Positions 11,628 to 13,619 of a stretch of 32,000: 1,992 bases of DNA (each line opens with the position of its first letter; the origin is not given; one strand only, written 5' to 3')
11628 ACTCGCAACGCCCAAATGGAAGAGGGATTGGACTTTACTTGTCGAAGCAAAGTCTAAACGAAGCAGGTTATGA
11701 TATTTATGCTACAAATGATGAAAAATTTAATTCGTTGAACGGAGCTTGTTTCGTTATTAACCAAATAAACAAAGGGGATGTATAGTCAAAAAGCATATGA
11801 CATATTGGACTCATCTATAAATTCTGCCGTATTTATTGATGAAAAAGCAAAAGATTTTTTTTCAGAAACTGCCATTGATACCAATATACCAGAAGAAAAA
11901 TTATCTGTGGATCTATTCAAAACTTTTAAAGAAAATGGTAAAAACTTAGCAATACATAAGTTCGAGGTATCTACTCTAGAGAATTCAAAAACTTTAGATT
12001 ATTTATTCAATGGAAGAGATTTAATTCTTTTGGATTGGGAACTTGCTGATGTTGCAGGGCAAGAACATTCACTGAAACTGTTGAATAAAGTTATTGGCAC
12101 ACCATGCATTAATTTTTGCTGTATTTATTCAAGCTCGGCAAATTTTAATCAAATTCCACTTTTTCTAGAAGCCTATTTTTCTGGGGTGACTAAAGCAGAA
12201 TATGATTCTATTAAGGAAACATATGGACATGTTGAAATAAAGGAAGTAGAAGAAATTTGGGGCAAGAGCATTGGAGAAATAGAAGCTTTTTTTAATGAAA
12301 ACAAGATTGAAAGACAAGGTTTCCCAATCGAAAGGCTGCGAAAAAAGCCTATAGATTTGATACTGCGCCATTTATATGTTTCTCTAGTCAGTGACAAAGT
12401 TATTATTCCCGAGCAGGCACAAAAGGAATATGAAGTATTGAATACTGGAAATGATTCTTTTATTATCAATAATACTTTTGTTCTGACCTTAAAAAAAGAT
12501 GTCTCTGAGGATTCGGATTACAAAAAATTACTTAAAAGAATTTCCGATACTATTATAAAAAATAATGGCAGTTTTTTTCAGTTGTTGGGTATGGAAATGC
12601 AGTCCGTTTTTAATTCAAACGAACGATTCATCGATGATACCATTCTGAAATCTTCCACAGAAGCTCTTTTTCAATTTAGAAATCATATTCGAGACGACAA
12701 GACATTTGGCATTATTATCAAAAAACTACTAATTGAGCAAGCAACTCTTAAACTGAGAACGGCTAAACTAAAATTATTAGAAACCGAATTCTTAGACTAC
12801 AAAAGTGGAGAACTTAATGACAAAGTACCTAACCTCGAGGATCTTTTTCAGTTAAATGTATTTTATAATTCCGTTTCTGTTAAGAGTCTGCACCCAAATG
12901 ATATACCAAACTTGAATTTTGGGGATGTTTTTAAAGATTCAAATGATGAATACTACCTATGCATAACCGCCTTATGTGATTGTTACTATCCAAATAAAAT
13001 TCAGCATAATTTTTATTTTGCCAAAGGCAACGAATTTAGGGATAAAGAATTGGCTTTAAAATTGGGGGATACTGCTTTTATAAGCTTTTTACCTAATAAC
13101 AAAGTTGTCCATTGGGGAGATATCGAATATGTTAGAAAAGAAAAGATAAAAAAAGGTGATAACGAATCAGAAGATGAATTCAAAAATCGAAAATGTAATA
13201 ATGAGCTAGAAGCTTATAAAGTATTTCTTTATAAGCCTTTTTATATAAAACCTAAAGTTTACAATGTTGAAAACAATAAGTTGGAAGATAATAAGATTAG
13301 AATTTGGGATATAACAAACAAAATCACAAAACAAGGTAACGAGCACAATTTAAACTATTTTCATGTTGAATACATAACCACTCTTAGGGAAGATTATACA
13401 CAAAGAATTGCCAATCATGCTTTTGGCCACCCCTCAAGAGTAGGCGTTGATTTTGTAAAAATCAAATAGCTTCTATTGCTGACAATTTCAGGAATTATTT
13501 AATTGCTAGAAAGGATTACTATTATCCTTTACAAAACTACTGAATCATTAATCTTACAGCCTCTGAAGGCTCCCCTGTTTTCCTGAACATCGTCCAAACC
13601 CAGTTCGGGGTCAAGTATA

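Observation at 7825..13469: Translationally coupled three-gene operon (C5-methyltransferase, dual-GHKL histidine-kinase-like ATPase, receiver-domain protein): candidate undescribed phosphorelay-gated, methylation-linked defence system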

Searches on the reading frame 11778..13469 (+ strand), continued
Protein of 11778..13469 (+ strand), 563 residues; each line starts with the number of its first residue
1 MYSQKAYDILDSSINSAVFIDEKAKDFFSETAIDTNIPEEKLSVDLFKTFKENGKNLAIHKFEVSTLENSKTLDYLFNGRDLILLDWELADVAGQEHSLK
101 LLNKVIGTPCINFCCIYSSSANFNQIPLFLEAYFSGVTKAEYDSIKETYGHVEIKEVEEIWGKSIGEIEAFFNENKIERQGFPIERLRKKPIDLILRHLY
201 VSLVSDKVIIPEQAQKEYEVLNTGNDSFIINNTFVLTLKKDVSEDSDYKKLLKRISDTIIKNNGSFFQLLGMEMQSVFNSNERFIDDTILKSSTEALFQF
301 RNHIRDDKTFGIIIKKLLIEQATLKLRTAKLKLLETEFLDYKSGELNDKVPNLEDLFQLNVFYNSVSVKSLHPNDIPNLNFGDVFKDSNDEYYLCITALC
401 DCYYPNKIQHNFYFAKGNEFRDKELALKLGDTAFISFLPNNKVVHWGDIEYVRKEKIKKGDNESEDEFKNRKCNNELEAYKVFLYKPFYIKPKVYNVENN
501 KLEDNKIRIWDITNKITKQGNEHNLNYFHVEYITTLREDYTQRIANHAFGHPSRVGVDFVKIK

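Call 96: search_solved_structures(query=A6, max_evalue=5)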
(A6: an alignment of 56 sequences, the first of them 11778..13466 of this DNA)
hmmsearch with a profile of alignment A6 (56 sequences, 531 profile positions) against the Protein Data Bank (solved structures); distinct sequences matched with E-value up to 5: 0.

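Call 101: find_encoding_contigs(protein=P0305, flank=6000, max_places=1)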
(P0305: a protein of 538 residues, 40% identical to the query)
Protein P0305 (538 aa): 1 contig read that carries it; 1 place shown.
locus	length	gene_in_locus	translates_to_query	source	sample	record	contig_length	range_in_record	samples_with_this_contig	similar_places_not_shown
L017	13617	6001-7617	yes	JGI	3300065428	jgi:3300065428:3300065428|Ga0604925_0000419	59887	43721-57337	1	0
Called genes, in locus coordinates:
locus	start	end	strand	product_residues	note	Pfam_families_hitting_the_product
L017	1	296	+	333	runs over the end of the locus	PF06067:DUF932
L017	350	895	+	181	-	-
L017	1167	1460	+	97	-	-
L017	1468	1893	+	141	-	PF03852:Vsr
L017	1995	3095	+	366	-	PF00145:DNA_methylase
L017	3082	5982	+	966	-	PF13589:HATPase_c_3, PF19191:HEF_HK, PF02518:HATPase_c (weak)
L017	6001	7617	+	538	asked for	PF19192:Response_reg_2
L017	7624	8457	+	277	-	PF13020:NOV_C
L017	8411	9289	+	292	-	PF01844:HNH, PF14279:HNH_5 (weak)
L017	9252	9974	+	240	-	-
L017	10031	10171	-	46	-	-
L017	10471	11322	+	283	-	PF00165:HTH_AraC (faint), PF12833:HTH_18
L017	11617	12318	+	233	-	PF12146:Hydrolase_4 (faint), PF12695:Abhydrolase_5, PF12697:Abhydrolase_6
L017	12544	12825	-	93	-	PF00583:Acetyltransf_1, PF13508:Acetyltransf_7, PF13673:Acetyltransf_10 (weak), PF08445:FR47 (weak)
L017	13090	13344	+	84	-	PF02525:Flavodoxin_2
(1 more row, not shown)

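Call 102: find_encoding_contigs(protein=P0302, flank=6000, max_places=1)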
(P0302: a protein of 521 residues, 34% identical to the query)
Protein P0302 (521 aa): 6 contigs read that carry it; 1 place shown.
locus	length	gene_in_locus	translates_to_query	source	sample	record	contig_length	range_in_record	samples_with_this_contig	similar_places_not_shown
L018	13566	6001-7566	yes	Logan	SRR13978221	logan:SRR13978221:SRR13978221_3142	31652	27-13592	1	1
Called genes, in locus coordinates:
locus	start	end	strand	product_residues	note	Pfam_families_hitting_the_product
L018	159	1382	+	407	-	PF13175:AAA_15, PF13476:AAA_23 (weak), PF13304:AAA_21 (faint), PF13175:AAA_15 (weak)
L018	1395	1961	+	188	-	-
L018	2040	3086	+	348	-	PF00145:DNA_methylase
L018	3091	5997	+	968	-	PF13589:HATPase_c_3, PF19191:HEF_HK, PF02518:HATPase_c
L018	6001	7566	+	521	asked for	PF19192:Response_reg_2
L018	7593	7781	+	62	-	-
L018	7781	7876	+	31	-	-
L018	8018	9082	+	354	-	PF01757:Acyl_transf_3, PF07786:HGSNAT_cat (faint)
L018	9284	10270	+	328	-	PF01757:Acyl_transf_3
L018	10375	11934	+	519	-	-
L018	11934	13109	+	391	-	PF00534:Glycos_transf_1, PF13692:Glyco_trans_1_4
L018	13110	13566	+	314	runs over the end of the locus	PF00535:Glycos_transf_2, PF10111:Glyco_tranf_2_2, PF13641:Glyco_tranf_2_3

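Call 103: find_encoding_contigs(protein=P0381, flank=6000, max_places=1)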
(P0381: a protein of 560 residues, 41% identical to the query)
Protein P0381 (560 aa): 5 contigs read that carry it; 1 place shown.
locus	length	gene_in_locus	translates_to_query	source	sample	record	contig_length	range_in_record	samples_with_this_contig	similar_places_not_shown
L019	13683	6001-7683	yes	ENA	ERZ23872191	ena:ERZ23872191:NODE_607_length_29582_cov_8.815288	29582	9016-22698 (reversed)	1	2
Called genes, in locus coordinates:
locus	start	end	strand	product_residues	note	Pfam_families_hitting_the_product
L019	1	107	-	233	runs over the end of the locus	-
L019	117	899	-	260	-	-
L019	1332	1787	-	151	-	-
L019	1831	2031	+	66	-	PF01381:HTH_3, PF13443:HTH_26 (weak)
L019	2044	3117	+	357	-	PF00145:DNA_methylase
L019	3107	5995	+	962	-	PF13589:HATPase_c_3, PF19191:HEF_HK, PF02518:HATPase_c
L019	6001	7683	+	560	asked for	PF19192:Response_reg_2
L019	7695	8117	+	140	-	PF03852:Vsr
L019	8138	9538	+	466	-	-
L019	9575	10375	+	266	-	PF18735:HEPN_RiboL-PSP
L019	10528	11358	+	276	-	-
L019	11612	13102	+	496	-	-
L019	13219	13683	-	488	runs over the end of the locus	-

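Call 104: find_encoding_contigs(protein=P0331, flank=6000, max_places=1)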
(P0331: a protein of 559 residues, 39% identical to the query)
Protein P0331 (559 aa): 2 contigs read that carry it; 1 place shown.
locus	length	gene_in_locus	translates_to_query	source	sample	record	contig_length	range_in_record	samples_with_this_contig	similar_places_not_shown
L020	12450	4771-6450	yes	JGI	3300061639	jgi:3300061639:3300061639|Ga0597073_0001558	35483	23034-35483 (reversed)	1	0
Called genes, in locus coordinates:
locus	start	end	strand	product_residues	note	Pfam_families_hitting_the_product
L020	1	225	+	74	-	?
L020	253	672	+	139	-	PF03852:Vsr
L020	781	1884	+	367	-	PF00145:DNA_methylase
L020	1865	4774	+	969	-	PF13589:HATPase_c_3, PF19191:HEF_HK, PF02518:HATPase_c (weak)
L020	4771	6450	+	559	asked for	PF19192:Response_reg_2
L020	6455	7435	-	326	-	PF13391:HNH_2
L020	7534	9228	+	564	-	-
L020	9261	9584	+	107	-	-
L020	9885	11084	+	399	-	PF03786:UxuA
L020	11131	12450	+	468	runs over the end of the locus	PF02614:UxaC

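Call 106: search_protein_families(library=pfam, proteins=[L001:3587-4027:+, L001:9909-11324:+, L005:9756-10211:+, L005:10211-10636:+, L006:9783-10742:+, L007:9726-10505:+, L004:2911-3531:+, L003:1774-3048:+, L006:2993-3817:+, L007:2402-3724:+], max_evalue=0.001)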
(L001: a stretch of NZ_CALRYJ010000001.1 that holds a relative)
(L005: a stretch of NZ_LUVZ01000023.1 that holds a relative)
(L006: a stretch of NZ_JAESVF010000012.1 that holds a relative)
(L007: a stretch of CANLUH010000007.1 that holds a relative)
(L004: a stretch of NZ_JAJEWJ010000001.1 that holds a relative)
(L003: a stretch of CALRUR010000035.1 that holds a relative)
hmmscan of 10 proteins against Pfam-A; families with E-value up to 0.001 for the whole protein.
L001:3587-4027:+ (146 aa): 1 family
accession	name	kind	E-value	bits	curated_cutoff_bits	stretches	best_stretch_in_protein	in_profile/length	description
PF03852.21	Vsr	-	1.6e-35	121.2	27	1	3-72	2-71/74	DNA mismatch endonuclease Vsr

L001:9909-11324:+ (471 aa): 3 families
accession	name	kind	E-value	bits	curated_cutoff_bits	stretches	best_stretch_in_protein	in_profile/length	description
PF13401.12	AAA_22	-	1.4e-06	29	27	1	139-244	4-109/130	AAA domain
PF07728.20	AAA_5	-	0.00013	22.4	22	1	143-259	2-106/139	AAA domain (dynein-related subfamily)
PF20720.3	nSTAND3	-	0.00024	21.3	27.2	1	127-176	4-51/155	Novel STAND NTPase 3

L005:9756-10211:+ (151 aa): 0 families

L005:10211-10636:+ (141 aa): 1 family
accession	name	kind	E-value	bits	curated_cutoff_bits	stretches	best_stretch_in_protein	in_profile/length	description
PF03852.21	Vsr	-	7.5e-34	115.9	27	1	2-72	1-71/74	DNA mismatch endonuclease Vsr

L006:9783-10742:+ (319 aa): 1 family
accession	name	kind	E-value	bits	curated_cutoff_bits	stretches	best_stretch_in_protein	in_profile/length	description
PF02661.23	Fic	-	2.3e-19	70.5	24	1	99-194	4-93/93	Fic/DOC family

L007:9726-10505:+ (259 aa): 1 family
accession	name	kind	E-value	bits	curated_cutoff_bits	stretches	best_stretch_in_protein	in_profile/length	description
PF13391.12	HNH_2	-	2.5e-12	46.9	21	1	151-202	1-66/66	HNH endonuclease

L004:2911-3531:+ (206 aa): 0 families

L003:1774-3048:+ (424 aa): 1 family
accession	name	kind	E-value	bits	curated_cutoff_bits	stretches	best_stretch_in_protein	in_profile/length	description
PF00145.23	DNA_methylase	-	2.1e-65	221.7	22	1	5-418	2-322/324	C-5 cytosine-specific DNA methylase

L006:2993-3817:+ (274 aa): 0 families

L007:2402-3724:+ (440 aa): 0 families

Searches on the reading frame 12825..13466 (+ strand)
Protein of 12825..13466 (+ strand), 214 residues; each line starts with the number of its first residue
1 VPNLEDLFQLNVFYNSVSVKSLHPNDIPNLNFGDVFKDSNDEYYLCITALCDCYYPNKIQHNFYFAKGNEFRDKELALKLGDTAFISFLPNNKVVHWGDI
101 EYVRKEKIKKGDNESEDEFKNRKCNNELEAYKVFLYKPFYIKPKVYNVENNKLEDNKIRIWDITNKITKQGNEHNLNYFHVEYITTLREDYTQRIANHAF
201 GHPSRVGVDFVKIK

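Call 66: predict_structure(alignment_id=A3)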
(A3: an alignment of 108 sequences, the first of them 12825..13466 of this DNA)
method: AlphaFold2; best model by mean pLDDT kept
length: 214 residues; sequences in the alignment: 108
mean_pLDDT: 92.1   pTM: 0.85
mean pLDDT of the five models: 92.1, 92.1, 91.0, 90.8, 88.9
residues with pLDDT >= 90: 163; 70-90: 47; 50-70: 4; < 50: 0
segments of 3 or more residues with pLDDT < 50: none
pLDDT, mean of each block of 10 residues (from residue 1): 93 84 79 97 97 95 97 94 92 92 88 97 92 83 96 95 91 94 96 95 87 91
secondary structure, 60 per line:
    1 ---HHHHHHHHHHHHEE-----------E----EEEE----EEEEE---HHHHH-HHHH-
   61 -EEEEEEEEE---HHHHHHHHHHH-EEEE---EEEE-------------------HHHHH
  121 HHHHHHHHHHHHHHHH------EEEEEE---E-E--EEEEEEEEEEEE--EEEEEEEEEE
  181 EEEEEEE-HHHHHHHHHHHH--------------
elements in order: H4-15 E34-37 E42-46 H50-54 H56-59 E62-70 H74-84 E86-89 E93-96 H116-136 E143-148 E157-168 E171-187 H189-200
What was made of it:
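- It folds confidently (call 66).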

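Call 68: fold_search(model_id=the predicted structure, library=pdb)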
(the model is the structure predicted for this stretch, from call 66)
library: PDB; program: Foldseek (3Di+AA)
matches with E <= 10: 491; with E <= 0.001: 0
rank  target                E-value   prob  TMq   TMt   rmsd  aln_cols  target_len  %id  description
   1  3ew2_G                5.8e-01  0.30  0.23  0.41  13.2       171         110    6  Crystal structure of rhizavidin-biotin complex (released 2008-12-23)
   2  9i5x_W                5.8e-01  0.12  0.14  0.27  15.7       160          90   16  Porphyromonas gingivalis 70S ribosome (W83 Strain) (released 2025-08-20)
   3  3ew2_F                8.2e-01  0.28  0.25  0.41  13.2       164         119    7  Crystal structure of rhizavidin-biotin complex (released 2008-12-23)
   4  3ew1_A                8.2e-01  0.21  0.23  0.34  13.9       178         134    7  Crystal structure of rhizavidin (released 2008-12-23)
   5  4i4j_E                8.6e-01  0.08  0.13  0.17  14.4       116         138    8  The structure of SgcE10, the ACP-polyene thioesterase involved in C-1027 biosynthesis (released 2012-12-12)
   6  3ew1_E                9.1e-01  0.23  0.24  0.37  13.8       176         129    6  Crystal structure of rhizavidin (released 2008-12-23)
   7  4jnj_A                9.1e-01  0.18  0.22  0.38  14.0       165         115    7  Structure based engineering of streptavidin monomer with a reduced biotin dissociation rate (released 2013-05-29)
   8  3ew2_A                9.1e-01  0.16  0.21  0.35  13.8       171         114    6  Crystal structure of rhizavidin-biotin complex (released 2008-12-23)
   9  8qpv_C                9.1e-01  0.02  0.10  0.11  17.3       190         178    7  Handover Complex: BAM bound OmpX and extended SurA (released 2024-09-25)
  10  4bl3_B                9.7e-01  0.25  0.15  0.06  12.8        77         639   19  Crystal structure of PBP2a clinical mutant N146K from MRSA (released 2014-05-21)
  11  9i5v_W                9.7e-01  0.10  0.14  0.26  17.1       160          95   16  70S P. gingivalis ribosome erm-delta-porN strain (released 2025-08-20)
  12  3ub1_B                1.0e+00  0.05  0.13  0.12  28.3       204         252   12  Ntf2 like protein involved in plasmid conjugation (released 2012-02-08)
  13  1y8c                  1.1e+00  0.33  0.14  0.12   9.3        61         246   10  Crystal structure of a S-adenosylmethionine-dependent methyltransferase from Clostridium acetobutylicum ATCC 824 (released 2004-12-28)
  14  3ew2_C                1.1e+00  0.23  0.25  0.39  13.2       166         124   10  Crystal structure of rhizavidin-biotin complex (released 2008-12-23)
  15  8aj8_B                1.1e+00  0.18  0.13  0.06  11.6        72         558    6  Structure of p110 gamma bound to the p84 regulatory subunit (released 2023-03-22)
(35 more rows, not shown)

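Call 73: fold_search(model_id=the predicted structure, library=viral)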
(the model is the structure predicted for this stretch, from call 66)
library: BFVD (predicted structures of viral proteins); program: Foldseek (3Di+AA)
matches with E <= 10: 545; with E <= 0.001: 0
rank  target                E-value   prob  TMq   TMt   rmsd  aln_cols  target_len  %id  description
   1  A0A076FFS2            1.3e-01  0.08  0.14  0.03  26.1       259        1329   13  DNA-directed RNA polymerase subunit [Aureococcus anophagefferens virus]
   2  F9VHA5                1.5e-01  0.04  0.10  0.10  17.1       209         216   13  (no name in the UniProt tables at hand)
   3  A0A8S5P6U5            3.3e-01  0.08  0.13  0.16  17.2       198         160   12  Single strand binding protein (Fragment) [Podoviridae sp. ctPr92]
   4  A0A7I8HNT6            3.7e-01  0.84  0.17  0.21   5.0        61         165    8  Uncharacterized protein [Enterobacter phage vB_EkoM5VN]
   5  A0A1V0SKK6            3.7e-01  0.13  0.12  0.21  18.8       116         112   17  Uncharacterized protein [Klosneuvirus KNV1]
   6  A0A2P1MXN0            3.9e-01  0.09  0.18  0.15  16.4       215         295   12  Uncharacterized protein [Staphylococcus phage phiSA_BS1]
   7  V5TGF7                4.1e-01  0.06  0.12  0.14  17.7       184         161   10  NS7 protein [Bottlenose dolphin coronavirus HKU22]
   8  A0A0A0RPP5            5.1e-01  0.35  0.11  0.14  18.6        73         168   15  Uncharacterized protein [Bacillus phage Moonbeam]
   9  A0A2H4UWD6            5.1e-01  0.12  0.12  0.05  17.2       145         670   14  DEXDc helicase-primase [Bodo saltans virus]
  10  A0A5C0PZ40            5.7e-01  0.11  0.12  0.06  11.2        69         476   12  Fiber [Psittacine adenovirus 3]
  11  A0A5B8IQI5            5.7e-01  0.07  0.16  0.11  14.7       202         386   13  Uncharacterized protein [Mimiviridae sp. ChoanoV1]
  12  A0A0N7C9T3            6.8e-01  0.05  0.15  0.12  18.8       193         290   13  RIIB protein [Salmonella phage 38]
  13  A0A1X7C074            7.2e-01  0.03  0.12  0.04  18.2       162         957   11  (no name in the UniProt tables at hand)
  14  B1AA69                7.6e-01  0.15  0.13  0.14  11.5        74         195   11  Uncharacterized protein (Fragment) [Fiji disease virus]
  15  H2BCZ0                8.0e-01  0.16  0.14  0.21   5.8        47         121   15  (no name in the UniProt tables at hand)
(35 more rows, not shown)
